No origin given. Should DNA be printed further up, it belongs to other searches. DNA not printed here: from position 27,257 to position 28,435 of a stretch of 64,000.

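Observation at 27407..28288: DUF692/MNIO-like enzyme embedded between glycosyltransferases, without the usual RiPP partner or precursor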

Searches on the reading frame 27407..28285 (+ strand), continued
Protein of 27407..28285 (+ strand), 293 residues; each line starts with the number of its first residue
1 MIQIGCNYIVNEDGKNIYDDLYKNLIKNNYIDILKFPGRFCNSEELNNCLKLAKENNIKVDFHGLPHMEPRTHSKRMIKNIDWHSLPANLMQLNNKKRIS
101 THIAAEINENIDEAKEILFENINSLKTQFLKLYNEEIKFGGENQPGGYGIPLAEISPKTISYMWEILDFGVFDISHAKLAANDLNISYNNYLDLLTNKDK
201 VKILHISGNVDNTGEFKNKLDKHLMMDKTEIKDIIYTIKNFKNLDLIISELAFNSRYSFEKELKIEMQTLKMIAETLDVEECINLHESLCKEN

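Call 31: search_solved_structures(query=A2, max_evalue=0.01, show_alignments=4)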
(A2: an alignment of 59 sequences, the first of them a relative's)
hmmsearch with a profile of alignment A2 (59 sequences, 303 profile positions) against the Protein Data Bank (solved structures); distinct sequences matched with E-value up to 0.01: 14.
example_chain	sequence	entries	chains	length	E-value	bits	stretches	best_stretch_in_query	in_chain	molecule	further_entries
8hci_D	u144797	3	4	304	1.2e-21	80.5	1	5-281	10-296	DUF692 family protein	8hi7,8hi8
3bww_A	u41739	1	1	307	2.6e-19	72.8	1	43-216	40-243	Protein of unknown function DUF692/COG3220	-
7dz9_A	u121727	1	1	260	2.1e-16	63.3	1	15-247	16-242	MbnB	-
7dz9_B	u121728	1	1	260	2.7e-16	62.9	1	15-247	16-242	cpMbnB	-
7tcr_A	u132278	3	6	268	1.2e-08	37.8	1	5-273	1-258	Methanobactin biosynthesis cassette protein MbnB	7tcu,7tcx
7tcw_A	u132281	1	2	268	1.4e-07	34.3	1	5-245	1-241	Methanobactin biosynthesis cassette protein MbnB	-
7fc0_B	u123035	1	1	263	3.3e-05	26.5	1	16-178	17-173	Methanobactin biosynthesis cassette protein MbnB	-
7fc0_E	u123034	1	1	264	3.3e-05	26.5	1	16-178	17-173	Methanobactin biosynthesis cassette protein MbnB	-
1qtw_A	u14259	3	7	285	0.0015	21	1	41-221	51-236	ENDONUCLEASE IV | Endonuclease 4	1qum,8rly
2nqh_A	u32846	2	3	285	0.0016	21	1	41-221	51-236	Endonuclease 4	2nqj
8axy_A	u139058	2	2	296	0.0018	20.8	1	73-233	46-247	Probable endonuclease 4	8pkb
2nq9_A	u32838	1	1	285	0.0018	20.8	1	47-221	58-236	Endonuclease 4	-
8edd_A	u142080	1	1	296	0.0021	20.6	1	72-233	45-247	Probable endonuclease 4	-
4k1g_A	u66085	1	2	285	0.0077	18.7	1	77-221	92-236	Endonuclease 4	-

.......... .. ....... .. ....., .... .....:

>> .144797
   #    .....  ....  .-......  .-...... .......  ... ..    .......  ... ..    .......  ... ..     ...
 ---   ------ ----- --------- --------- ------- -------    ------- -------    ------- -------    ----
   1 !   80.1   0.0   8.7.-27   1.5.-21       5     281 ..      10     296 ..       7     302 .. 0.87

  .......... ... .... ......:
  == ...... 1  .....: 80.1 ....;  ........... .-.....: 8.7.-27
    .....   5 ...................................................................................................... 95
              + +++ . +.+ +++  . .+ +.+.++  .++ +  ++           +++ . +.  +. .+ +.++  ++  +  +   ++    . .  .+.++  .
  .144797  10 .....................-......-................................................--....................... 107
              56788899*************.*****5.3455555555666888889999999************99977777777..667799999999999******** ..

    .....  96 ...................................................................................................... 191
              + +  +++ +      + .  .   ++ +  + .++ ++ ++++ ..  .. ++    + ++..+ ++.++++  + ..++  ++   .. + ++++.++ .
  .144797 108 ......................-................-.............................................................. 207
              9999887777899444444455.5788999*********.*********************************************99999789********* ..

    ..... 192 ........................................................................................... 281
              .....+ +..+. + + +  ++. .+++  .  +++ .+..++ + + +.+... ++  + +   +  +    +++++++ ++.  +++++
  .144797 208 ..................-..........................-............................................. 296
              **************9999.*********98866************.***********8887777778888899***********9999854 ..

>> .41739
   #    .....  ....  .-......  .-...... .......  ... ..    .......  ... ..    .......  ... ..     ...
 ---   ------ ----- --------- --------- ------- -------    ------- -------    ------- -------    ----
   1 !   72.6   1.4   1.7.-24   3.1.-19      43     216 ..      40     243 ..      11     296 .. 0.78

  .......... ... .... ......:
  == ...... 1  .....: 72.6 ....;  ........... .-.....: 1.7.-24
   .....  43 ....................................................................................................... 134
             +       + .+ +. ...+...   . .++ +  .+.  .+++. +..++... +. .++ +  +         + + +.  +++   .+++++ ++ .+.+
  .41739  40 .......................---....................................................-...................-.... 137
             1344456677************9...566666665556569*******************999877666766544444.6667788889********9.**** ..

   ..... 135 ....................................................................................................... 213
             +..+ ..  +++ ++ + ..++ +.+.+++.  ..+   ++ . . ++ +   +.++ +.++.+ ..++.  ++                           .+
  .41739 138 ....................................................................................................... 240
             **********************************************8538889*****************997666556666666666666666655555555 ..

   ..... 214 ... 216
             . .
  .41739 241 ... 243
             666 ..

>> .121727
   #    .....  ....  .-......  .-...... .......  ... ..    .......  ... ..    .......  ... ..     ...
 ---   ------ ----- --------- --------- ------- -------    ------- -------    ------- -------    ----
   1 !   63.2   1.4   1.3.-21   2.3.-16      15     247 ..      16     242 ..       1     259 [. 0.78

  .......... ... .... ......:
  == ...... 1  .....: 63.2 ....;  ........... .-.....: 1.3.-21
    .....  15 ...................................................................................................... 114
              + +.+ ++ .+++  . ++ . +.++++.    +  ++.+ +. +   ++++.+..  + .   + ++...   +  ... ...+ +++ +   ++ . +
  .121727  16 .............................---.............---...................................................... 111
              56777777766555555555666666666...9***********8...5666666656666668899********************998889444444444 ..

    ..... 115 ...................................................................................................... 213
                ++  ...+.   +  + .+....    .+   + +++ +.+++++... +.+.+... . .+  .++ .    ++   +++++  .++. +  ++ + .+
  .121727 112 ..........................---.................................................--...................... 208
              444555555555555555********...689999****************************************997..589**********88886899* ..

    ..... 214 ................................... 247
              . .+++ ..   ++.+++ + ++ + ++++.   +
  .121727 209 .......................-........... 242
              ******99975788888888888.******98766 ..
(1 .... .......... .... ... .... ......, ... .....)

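Call 39: find_encoding_contigs(protein=P0077, flank=6000, max_places=3)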
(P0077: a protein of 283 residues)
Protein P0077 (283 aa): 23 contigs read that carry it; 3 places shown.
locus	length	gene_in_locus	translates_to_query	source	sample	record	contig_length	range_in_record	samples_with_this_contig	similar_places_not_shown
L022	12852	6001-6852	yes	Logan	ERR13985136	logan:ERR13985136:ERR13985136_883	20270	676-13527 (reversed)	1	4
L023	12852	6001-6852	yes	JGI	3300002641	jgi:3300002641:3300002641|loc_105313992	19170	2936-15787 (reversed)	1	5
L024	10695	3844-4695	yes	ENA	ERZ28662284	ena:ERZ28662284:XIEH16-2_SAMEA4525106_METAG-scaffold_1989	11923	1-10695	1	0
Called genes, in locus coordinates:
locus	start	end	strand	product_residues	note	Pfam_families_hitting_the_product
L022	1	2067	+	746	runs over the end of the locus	PF02543:Carbam_trans_N, PF22521:HypF_C_2 (faint), PF16861:Carbam_trans_C, PF13328:HD_4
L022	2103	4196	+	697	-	PF00389:2-Hacid_dh (weak), PF02826:2-Hacid_dh_C, PF00670:AdoHcyase_NAD (faint), PF04055:Radical_SAM, PF06463:Mob_synth_C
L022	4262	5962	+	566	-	PF00749:tRNA-synt_1c, PF19269:Anticodon_2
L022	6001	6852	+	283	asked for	PF05114:MbnB_TglH_ChrH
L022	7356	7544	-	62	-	-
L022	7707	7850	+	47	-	-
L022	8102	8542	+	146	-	PF04294:VanW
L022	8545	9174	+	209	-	PF00501:AMP-binding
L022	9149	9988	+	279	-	PF00501:AMP-binding, PF13193:AMP-binding_C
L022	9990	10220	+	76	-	PF00550:PP-binding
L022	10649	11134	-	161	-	-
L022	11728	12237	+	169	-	PF13529:Peptidase_C39_2 (weak)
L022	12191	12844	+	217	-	PF08239:SH3_3 (weak)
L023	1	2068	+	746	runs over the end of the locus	PF02543:Carbam_trans_N, PF22521:HypF_C_2 (faint), PF16861:Carbam_trans_C, PF13328:HD_4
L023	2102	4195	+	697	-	PF00389:2-Hacid_dh (weak), PF02826:2-Hacid_dh_C, PF00670:AdoHcyase_NAD (faint), PF04055:Radical_SAM, PF06463:Mob_synth_C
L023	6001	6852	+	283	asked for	PF05114:MbnB_TglH_ChrH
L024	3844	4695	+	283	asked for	PF05114:MbnB_TglH_ChrH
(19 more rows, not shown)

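Call 40: find_encoding_contigs(protein=P0069, flank=6000, max_places=3)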
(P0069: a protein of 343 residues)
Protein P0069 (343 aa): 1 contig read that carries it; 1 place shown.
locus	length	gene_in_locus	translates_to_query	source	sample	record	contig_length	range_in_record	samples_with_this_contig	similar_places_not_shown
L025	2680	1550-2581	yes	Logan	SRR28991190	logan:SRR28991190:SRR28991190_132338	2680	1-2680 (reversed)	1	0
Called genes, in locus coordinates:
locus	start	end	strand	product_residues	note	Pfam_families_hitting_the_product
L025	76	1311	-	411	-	PF01136:Peptidase_U32, PF16325:Peptidase_U32_C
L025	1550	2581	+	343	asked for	-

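Call 42: find_encoding_contigs(protein=P0087, flank=6000, max_places=3)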
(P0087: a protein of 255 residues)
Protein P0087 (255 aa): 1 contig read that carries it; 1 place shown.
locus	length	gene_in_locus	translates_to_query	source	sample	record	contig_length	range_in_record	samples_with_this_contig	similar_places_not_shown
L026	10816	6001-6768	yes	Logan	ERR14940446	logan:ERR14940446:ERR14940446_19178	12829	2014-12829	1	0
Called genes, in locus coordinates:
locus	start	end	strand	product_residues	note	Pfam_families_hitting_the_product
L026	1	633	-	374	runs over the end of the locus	PF02350:Epimerase_2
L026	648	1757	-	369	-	PF01370:Epimerase, PF04321:RmlD_sub_bind (faint), PF07993:NAD_binding_4 (faint), PF14667:Polysacc_synt_C, PF06560:GPI (weak)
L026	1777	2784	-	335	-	PF01073:3Beta_HSD, PF01370:Epimerase, PF02719:Polysacc_synt_2, PF04321:RmlD_sub_bind, PF05368:NmrA, PF07993:NAD_binding_4, PF16363:GDP_Man_Dehyd, PF13460:NAD_binding_10, +2 more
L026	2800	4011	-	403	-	PF13439:Glyco_transf_4, PF13579:Glyco_trans_4_4 (weak), PF00534:Glycos_transf_1, PF13692:Glyco_trans_1_4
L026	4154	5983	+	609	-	-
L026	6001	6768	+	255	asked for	PF05114:MbnB_TglH_ChrH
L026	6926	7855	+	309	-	PF01116:F_bP_aldolase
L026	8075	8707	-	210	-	PF14804:Jag_N, PF13083:KH_KhpA-B, PF01424:R3H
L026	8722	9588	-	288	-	PF02096:60KD_IMP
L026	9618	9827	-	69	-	PF01809:YidD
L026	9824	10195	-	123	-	PF00825:Ribonuclease_P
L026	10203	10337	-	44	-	PF00468:Ribosomal_L34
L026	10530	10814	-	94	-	?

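Call 43: find_encoding_contigs(protein=P0085, flank=6000, max_places=3)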
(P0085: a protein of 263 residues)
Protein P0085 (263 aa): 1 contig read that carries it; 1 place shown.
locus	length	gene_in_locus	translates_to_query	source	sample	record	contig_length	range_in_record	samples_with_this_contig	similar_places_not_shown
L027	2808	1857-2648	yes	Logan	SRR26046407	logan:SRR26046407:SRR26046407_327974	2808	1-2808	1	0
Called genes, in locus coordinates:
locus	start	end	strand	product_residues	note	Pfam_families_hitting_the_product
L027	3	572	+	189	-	?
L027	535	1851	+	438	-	PF01029:NusB, PF22458:RsmF-B_ferredox, PF01189:Methyltr_RsmB-F, PF01728:FtsJ (weak), PF13847:Methyltransf_31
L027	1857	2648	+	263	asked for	PF05114:MbnB_TglH_ChrH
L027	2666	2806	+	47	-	?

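Call 44: find_encoding_contigs(protein=P0064, flank=6000, max_places=3)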
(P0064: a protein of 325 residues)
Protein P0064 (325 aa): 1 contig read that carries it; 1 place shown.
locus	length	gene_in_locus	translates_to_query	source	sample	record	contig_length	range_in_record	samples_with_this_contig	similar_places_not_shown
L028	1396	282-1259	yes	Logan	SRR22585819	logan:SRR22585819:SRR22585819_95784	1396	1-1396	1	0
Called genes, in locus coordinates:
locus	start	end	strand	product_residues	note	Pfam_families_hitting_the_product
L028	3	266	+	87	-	?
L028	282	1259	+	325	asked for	PF05114:MbnB_TglH_ChrH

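Call 47: search_protein_families(library=pfam, proteins=[L016:6017-8647:+, L016:11950-13422:+, L016:13468-14454:+, L016:14473-15633:+, L016:15678-16793:+, L016:16859-17635:+, L017:11170-11769:+, L017:11907-13802:+, L017:5940-7772:+, L017:7891-8346:+], max_evalue=0.0001)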
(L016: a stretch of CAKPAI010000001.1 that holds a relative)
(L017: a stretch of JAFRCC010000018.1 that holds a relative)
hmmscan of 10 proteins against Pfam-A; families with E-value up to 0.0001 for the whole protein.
L016:6017-8647:+ (877 aa): 5 families
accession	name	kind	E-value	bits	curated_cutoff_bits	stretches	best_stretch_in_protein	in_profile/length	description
PF00122.25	E1-E2_ATPase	-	1.7e-42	145.5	28.1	1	142-329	5-181/181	E1-E2 ATPase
PF00689.26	Cation_ATPase_C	-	2.2e-18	67.1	27.3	1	699-868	1-175/175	Cation transporting ATPase, C-terminus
PF00690.31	Cation_ATPase_N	-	7.7e-16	58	20.4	1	31-97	2-68/69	Cation transporter/ATPase, N-terminus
PF00702.32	Hydrolase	-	2.8e-12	47.9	26.4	1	345-630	1-191/191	haloacid dehalogenase-like hydrolase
PF13246.12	Cation_ATPase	-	7.9e-12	45.5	21.7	1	405-456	36-89/91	Cation transport ATPase (P-type)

L016:11950-13422:+ (491 aa): 3 families
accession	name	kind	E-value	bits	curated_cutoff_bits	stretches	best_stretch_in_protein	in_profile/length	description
PF08245.18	Mur_ligase_M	-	1.9e-48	165.5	24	1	114-315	1-200/200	Mur ligase middle domain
PF02875.26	Mur_ligase_C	-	7.2e-33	114.6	28.4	1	336-463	1-127/127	Mur ligase, glutamate ligase domain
PF01225.30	Mur_ligase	-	8e-10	39.4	21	1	23-70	2-54/95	Mur ligase family, catalytic domain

L016:13468-14454:+ (329 aa): 1 family
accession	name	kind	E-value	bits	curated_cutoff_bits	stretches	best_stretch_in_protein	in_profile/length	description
PF00953.26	Glycos_transf_4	-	1.1e-35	123.4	27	1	89-256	3-159/160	Glycosyl transferase family 4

L016:14473-15633:+ (387 aa): 1 family
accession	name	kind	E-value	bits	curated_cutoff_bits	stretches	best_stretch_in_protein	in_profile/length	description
PF01098.24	FTSW_RODA_SPOVE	-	5.4e-108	361.6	26.4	1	24-383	3-353/356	Cell cycle protein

L016:15678-16793:+ (372 aa): 2 families
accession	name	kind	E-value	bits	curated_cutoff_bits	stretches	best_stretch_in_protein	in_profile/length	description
PF04101.22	Glyco_tran_28_C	-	3.6e-44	151.2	22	1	192-357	1-161/166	Glycosyltransferase family 28 C-terminal domain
PF03033.26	Glyco_transf_28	-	1.3e-35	122.9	26.2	1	3-141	1-137/139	Glycosyltransferase family 28 N-terminal domain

L016:16859-17635:+ (259 aa): 0 families

L017:11170-11769:+ (200 aa): 2 families
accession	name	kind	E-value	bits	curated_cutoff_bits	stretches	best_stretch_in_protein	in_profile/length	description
PF21095.3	CarD_C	-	5.6e-37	126.1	23.1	1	72-158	1-87/87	CarD, C-terminal domain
PF02559.22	CarD_TRCF_RID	-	2.5e-14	53.5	23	1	7-65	1-57/57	CarD-like/TRCF RID domain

L017:11907-13802:+ (632 aa): 7 families
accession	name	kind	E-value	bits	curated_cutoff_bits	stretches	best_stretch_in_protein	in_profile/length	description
PF01807.25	Zn_ribbon_DnaG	-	3.1e-38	130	24.9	1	19-112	2-95/98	CHC2 zinc finger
PF08275.17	DNAG_N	-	6.6e-33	114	26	1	139-279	1-128/128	DNA primase catalytic core, N-terminal domain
PF13155.12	Toprim_2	-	6.1e-27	94.3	22.1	1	292-376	2-88/88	Toprim-like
PF13662.12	Toprim_4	-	2.1e-18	66.8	25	1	289-364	2-84/85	Toprim domain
PF10410.14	DnaB_bind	-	3.2e-12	47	20.6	1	396-450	2-56/56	DnaB-helicase binding domain of primase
PF01751.28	Toprim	-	2e-11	44.3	23.1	1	290-365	2-95/96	Toprim domain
PF13362.12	Toprim_3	-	2.8e-07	31.3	27.2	1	290-381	2-94/95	Toprim domain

L017:5940-7772:+ (611 aa): 0 families

L017:7891-8346:+ (152 aa): 1 family
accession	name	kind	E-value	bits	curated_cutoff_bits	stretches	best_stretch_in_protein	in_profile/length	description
PF00692.24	dUTPase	-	2.6e-17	63.2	22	1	17-150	2-128/129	dUTPase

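Call 56: find_encoding_contigs(protein=P0061, flank=6000, max_places=3)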
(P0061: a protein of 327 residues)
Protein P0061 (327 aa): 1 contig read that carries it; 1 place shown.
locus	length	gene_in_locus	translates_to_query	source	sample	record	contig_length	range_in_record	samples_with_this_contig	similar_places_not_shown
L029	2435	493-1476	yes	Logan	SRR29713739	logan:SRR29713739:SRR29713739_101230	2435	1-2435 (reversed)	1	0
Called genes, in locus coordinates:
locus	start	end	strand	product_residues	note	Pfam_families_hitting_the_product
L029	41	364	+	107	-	-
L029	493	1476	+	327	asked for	-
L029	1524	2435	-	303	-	?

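Call 57: find_encoding_contigs(protein=P0071, flank=6000, max_places=3)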
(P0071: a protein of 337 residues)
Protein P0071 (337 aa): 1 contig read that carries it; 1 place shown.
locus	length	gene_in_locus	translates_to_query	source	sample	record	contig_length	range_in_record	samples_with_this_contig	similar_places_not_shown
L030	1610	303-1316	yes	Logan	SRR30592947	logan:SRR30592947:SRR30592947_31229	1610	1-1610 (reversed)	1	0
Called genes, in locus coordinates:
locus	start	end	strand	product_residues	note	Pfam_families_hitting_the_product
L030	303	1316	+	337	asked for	-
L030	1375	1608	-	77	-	?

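Call 58: find_encoding_contigs(protein=P0074, flank=6000, max_places=3)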
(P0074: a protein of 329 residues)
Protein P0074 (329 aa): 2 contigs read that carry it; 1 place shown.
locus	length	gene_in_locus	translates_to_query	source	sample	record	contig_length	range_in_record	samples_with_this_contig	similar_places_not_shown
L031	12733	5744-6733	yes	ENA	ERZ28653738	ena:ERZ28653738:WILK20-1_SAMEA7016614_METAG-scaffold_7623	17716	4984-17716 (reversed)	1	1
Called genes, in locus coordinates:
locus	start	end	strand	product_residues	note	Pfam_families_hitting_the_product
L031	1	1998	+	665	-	?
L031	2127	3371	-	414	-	PF00145:DNA_methylase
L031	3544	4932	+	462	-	PF02976:MutH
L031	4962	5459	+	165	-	-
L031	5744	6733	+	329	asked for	-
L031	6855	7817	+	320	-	-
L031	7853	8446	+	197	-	-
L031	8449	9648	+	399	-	PF13306:LRR_5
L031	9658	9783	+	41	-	-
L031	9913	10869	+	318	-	PF08240:ADH_N, PF02826:2-Hacid_dh_C (weak), PF00107:ADH_zinc_N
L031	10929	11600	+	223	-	PF03575:Peptidase_S51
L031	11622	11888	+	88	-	-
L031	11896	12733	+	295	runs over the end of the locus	PF04055:Radical_SAM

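Call 66: find_homologous_proteins(query=A3, max_evalue=1e-10)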
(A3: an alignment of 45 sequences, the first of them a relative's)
Query A3 (45 sequences) (283 aa, profile of the alignment): 10 proteins with E <= 1e-10 among 5442 candidates.
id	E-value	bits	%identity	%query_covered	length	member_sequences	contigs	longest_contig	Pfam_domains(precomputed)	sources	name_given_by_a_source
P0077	2.1e-71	258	100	100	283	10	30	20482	PF05114.21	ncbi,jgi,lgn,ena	-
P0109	9.8e-57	210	26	36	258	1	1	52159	PF05114.21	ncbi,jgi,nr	ncbi:DUF692 family protein [Candidatus Parcubacteria bacterium]|nr:MAG: DUF692 family protein [Candi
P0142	1.1e-55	207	29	36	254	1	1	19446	PF05114.21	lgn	-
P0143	8.3e-55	204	24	62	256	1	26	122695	PF05114.21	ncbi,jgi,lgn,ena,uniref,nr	ncbi:MAG: hypothetical protein A3C85_03975 [Candidatus Doudnabacteria bacterium RIFCSPHIGHO2_02_FULL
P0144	2.7e-54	202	23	60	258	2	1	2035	PF05114.21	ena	-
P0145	4.2e-51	192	24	60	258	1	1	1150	PF05114.21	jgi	-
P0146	5.8e-50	188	28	47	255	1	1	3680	PF05114.21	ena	-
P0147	2.2e-48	183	28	47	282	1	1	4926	PF05114.21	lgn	-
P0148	4.3e-45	172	32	56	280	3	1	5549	PF05114.21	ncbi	-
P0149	1.7e-44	170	28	77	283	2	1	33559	PF05114.21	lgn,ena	-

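Call 67: find_encoding_contigs(protein=P0109, flank=5000, max_places=2)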
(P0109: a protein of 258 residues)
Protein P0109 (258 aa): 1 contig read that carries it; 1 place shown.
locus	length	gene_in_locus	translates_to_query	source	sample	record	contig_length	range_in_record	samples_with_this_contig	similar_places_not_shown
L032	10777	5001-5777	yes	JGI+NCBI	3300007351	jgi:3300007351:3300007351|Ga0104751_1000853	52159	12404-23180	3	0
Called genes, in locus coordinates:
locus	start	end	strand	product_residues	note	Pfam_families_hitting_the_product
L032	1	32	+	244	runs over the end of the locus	PF03559:Hexose_dehydrat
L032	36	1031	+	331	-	PF01408:GFO_IDH_MocA, PF02894:GFO_IDH_MocA_C (weak), PF22725:GFO_IDH_MocA_C3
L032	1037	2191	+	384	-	PF13579:Glyco_trans_4_4, PF13439:Glyco_transf_4, PF00534:Glycos_transf_1, PF13692:Glyco_trans_1_4, PF13524:Glyco_trans_1_2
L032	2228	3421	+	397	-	PF01041:DegT_DnrJ_EryC1, PF00155:Aminotran_1_2, PF01212:Beta_elim_lyase (weak), PF01053:Cys_Met_Meta_PP (weak)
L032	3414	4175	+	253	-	PF00106:adh_short, PF01073:3Beta_HSD (weak), PF01370:Epimerase, PF04321:RmlD_sub_bind (weak), PF08659:KR, PF13561:adh_short_C2, PF16363:GDP_Man_Dehyd (weak)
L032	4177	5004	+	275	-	PF03102:NeuB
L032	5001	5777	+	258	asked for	PF05114:MbnB_TglH_ChrH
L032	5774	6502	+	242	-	PF13420:Acetyltransf_4 (faint), PF13480:Acetyltransf_6 (faint), PF00583:Acetyltransf_1, PF13673:Acetyltransf_10, PF13508:Acetyltransf_7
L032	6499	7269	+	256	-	PF02348:CTP_transf_3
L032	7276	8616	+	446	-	PF00202:Aminotran_3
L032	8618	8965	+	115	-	PF01648:ACPS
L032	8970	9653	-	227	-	PF00106:adh_short, PF01370:Epimerase (weak), PF13561:adh_short_C2, PF08659:KR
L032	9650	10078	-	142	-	PF01575:MaoC_dehydratas, PF13452:FAS1_DH_region (weak)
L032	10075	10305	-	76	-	-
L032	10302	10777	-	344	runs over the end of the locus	PF12689:Acid_PPase (faint)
